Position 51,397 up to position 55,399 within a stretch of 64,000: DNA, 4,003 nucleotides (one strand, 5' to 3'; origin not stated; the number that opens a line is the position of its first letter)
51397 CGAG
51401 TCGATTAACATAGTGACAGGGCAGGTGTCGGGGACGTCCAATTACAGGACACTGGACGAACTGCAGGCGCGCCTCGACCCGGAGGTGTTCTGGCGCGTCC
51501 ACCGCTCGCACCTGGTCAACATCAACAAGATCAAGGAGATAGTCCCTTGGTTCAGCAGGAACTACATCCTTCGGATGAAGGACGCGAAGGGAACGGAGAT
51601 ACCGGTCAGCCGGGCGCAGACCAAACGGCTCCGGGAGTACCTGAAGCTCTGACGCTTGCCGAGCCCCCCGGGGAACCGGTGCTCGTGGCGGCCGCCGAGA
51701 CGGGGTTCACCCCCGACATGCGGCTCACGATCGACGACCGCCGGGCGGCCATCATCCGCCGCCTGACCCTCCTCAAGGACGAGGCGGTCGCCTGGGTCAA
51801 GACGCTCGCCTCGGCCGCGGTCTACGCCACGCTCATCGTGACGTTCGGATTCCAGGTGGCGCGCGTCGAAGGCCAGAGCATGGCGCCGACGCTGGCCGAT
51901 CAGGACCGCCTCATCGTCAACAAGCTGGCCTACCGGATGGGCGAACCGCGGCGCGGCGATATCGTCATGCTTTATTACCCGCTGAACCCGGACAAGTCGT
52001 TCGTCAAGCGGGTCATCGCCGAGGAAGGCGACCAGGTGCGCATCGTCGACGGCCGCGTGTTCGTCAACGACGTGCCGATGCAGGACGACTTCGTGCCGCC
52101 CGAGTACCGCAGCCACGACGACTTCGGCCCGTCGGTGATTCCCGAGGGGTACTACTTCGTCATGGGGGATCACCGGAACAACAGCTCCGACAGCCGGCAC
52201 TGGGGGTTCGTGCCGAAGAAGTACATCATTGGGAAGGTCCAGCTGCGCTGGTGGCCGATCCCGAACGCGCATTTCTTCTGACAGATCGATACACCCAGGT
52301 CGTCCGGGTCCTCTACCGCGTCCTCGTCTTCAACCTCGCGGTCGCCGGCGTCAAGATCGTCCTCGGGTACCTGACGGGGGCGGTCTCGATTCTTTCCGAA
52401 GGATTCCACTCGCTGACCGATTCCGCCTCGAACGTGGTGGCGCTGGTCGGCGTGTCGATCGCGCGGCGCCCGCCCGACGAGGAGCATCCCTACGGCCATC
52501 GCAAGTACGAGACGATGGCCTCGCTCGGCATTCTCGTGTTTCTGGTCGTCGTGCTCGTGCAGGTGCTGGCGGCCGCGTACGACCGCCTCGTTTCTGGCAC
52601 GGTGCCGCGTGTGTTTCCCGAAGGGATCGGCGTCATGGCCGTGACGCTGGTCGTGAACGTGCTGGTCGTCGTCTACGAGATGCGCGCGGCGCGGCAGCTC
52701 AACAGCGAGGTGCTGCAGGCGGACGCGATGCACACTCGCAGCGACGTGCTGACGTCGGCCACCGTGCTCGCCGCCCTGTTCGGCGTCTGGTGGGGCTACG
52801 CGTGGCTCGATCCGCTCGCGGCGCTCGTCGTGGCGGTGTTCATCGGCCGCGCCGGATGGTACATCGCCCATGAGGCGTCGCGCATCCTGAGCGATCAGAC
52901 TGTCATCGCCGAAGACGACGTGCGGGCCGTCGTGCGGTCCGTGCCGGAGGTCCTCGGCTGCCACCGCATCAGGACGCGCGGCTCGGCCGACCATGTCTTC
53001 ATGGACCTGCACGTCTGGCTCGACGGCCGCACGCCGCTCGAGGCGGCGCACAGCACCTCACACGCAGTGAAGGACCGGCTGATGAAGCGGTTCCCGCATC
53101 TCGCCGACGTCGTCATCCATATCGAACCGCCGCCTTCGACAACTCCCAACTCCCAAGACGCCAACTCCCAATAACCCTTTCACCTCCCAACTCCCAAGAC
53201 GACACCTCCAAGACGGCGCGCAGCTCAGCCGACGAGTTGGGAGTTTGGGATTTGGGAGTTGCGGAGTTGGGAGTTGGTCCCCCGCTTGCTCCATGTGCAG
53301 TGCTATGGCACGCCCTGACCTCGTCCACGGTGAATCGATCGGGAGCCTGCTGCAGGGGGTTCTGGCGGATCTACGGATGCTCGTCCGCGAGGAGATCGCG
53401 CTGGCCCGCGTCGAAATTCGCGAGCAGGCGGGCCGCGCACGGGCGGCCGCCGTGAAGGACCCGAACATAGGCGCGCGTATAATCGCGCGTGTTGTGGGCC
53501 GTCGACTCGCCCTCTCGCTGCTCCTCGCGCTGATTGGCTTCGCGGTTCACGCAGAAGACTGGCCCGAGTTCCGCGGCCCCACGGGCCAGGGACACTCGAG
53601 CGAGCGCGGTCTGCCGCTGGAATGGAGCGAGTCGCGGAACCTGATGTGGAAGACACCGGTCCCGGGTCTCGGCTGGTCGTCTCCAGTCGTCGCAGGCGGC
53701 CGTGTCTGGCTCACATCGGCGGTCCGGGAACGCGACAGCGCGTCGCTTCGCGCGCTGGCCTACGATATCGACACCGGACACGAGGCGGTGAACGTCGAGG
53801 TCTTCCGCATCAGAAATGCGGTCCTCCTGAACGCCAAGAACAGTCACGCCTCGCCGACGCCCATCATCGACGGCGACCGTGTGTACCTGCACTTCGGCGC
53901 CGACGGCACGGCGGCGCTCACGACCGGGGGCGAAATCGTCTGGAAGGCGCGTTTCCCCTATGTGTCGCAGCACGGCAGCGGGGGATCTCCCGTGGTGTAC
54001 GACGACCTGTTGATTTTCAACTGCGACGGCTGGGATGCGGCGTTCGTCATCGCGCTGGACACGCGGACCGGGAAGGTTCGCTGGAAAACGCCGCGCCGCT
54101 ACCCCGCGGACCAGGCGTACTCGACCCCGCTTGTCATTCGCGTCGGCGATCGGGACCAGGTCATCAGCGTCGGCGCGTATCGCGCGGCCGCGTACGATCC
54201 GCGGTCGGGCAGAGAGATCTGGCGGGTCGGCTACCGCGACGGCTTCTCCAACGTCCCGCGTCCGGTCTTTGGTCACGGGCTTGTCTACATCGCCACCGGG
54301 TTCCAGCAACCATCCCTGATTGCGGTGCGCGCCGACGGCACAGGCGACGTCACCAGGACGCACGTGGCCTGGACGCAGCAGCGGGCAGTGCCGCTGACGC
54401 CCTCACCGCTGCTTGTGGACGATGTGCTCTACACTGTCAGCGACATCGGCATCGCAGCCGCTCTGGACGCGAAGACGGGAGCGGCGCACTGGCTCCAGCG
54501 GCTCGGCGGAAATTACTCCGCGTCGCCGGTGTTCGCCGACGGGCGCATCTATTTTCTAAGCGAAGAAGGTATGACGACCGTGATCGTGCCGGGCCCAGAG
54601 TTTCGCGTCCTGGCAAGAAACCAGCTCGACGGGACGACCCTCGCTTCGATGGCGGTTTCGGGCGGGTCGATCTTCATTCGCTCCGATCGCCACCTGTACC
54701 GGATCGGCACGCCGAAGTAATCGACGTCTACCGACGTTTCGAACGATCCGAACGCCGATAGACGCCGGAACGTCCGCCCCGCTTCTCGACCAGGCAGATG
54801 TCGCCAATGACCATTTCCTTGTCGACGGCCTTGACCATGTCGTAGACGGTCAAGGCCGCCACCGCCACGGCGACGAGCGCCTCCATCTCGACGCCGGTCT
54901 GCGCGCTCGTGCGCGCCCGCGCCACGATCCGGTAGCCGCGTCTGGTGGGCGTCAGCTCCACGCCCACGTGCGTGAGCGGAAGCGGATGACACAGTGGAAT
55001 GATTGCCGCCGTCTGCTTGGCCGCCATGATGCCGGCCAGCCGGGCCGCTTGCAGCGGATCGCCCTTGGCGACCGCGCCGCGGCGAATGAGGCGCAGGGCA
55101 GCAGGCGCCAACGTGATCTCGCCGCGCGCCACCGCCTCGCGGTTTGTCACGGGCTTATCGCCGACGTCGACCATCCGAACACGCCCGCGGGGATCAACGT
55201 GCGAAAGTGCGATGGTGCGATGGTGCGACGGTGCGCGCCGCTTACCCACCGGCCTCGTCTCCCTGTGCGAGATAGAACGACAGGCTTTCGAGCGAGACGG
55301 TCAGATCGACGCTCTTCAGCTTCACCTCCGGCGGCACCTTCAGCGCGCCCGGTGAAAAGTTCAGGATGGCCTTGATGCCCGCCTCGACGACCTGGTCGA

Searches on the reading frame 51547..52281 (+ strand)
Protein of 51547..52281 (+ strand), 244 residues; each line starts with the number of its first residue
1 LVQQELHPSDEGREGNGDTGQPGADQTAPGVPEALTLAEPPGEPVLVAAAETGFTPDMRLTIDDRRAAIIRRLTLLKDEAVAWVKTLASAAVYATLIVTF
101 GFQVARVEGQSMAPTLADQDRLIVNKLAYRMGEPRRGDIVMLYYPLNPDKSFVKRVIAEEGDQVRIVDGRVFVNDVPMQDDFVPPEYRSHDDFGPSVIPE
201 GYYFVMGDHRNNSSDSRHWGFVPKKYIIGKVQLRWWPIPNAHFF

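Call 43: search_protein_families(library=ncbifam, proteins=[window:51547-52281:+], max_evalue=0.00001)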
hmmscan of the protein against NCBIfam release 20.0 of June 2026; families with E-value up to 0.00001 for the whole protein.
window:51547-52281:+ (244 aa): 4 families
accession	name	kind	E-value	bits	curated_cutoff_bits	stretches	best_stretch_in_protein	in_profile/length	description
TIGR02227.1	sigpep_I_bact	equivalog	1e-48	165.3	47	1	83-238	1-161/162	signal peptidase I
NF008114.0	PRK10861.1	equivalog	7.3e-25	87.9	277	2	176-235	241-301/324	signal peptidase I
TIGR02754.1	sod_Ni_protease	equivalog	4.9e-19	68.6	63.25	1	105-167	1-63/90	nickel-type superoxide dismutase maturation protease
TIGR02771.1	TraF_Ti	equivalog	2.6e-10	40.1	100.25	1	151-231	83-165/171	conjugative transfer signal peptidase TraF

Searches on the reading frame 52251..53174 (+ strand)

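Call 43: search_protein_families(library=ncbifam, proteins=[window:52251-53174:+], max_evalue=0.00001)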
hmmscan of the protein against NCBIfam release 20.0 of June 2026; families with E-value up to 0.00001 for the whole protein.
window:52251-53174:+ (307 aa): 10 families
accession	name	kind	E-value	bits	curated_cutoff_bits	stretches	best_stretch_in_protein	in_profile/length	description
TIGR01297.1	CDF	superfamily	9.4e-69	231.8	82.35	1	19-294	3-283/285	cation diffusion facilitator family transporter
NF052602.1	Zn_efflux_Cdf31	equivalog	1.8e-65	221.3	460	1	13-295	2-291/299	CDF family zinc efflux transporter Cdf31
NF050169.1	CatEfflxFieF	equivalog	2.7e-49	167.9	420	1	34-293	21-281/282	cation efflux pump FieF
NF007064.0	PRK09509.1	equivalog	2.3e-46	158.1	447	1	27-302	19-294/300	CDF family cation-efflux transporter FieF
NF033615.1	CDF_MamM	equivalog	2.7e-38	131.8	350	1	24-293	15-288/290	magnetosome biogenesis CDF transporter MamM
NF033616.1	CDF_MamB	equivalog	2.8e-38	132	350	1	20-293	8-283/284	magnetosome biogenesis CDF transporter MamB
NF052621.1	MngEfTpMntE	equivalog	2.8e-38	132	500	1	19-293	4-281/293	manganese efflux transporter MntE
NF040994.1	MamV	equivalog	1.6e-23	83.3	500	1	27-304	20-298/319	CDF transporter MamV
NF002923.0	PRK03557.1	equivalog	3.4e-23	82.4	408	1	31-257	31-259/313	CDF family zinc transporter ZitB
NF033827.1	CDF_efflux_DmeF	equivalog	2.7e-17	63.1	250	2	15-141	12-138/309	CDF family Co(II)/Ni(II) efflux transporter DmeF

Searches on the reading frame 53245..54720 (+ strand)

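Call 43: search_protein_families(library=ncbifam, proteins=[window:53245-54720:+], max_evalue=0.00001)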
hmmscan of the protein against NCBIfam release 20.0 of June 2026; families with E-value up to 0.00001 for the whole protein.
window:53245-54720:+ (491 aa): 5 families
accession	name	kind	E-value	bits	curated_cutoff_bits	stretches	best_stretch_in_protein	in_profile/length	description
TIGR03300.1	assembly_YfgL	equivalog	1.1e-10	40.8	285.2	0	383-481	56-153/377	outer membrane protein assembly factor BamB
NF008351.0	PRK11138.1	equivalog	4.3e-08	32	423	0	262-445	126-307/394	outer membrane protein assembly factor BamB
TIGR03075.1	PQQ_enz_alc_DH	subfamily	5.4e-08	31.9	480.05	0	232-330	50-148/530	PQQ-dependent dehydrogenase, methanol/ethanol family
TIGR04528.1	acido_non_PQQ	subfamily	3.8e-07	29.2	650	0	262-352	397-483/493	acido-empty-quinoprotein group A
NF053615.1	SerThrKinAfsKStmc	equivalog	1e-06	27.7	1300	1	204-440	568-792/809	protein serine/threonine kinase AfsK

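Call 50: search_protein_families(library=pfam, proteins=[window:53245-54720:+], max_evalue=0.00001)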
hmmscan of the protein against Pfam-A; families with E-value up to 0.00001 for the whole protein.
window:53245-54720:+ (491 aa): 2 families
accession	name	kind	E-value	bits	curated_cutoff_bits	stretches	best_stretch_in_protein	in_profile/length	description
PF13360.13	PQQ_2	-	3.2e-26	92.9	27.6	2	202-416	26-231/233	Outer membrane protein assembly factor BamB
PF01011.28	PQQ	-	6.1e-10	38.9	26.7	0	378-424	43-89/595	Glucose/ethanol/alcohol dehydrogenase, beta-propeller domain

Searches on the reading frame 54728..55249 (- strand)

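Call 50: search_protein_families(library=pfam, proteins=[window:54728-55249:-], max_evalue=0.00001)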
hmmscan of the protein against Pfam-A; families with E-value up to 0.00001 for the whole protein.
window:54728-55249:- (173 aa): 1 family
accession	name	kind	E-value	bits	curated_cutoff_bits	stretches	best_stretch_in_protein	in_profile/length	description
PF01967.27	MoaC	-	3.4e-54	183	27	1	26-159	1-136/136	MoaC family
